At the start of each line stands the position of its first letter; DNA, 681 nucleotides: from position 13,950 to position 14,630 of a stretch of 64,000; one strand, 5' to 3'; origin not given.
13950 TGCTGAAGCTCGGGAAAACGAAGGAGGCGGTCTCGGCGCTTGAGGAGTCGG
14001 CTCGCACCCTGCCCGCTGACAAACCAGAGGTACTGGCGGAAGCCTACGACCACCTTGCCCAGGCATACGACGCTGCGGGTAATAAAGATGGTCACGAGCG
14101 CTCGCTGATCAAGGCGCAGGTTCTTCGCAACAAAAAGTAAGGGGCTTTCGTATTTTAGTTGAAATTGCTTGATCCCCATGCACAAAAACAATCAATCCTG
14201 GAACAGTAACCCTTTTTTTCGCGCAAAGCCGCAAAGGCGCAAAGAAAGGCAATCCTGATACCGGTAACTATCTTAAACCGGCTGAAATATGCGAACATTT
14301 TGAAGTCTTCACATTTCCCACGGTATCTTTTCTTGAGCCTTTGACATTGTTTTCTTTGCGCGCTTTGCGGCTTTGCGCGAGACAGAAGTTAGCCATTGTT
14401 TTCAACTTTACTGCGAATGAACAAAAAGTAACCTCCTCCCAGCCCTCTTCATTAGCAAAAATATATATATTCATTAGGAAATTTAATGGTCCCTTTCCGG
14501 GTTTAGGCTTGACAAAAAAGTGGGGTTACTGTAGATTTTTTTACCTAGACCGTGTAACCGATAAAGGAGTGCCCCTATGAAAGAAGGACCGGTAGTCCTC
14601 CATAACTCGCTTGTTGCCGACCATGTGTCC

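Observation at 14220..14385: Family of ~170-bp inverted-repeat elements built from triple 8-mer arrays (copy A, upstream of atpB)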

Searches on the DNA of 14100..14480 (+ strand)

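Call 89: search_rna_families(source=window, start=14100, end=14480, threshold=evalue, max_evalue=1)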
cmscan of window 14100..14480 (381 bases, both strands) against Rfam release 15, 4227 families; matches with E-value up to 1: 0.
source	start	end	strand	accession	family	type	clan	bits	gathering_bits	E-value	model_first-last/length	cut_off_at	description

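Call 93: search_dna_similar(query=window:14141-14423:+, collection=plasmids, mode=distant, max_rows=15)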
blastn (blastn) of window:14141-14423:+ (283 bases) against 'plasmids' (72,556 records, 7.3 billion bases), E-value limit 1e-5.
No match.
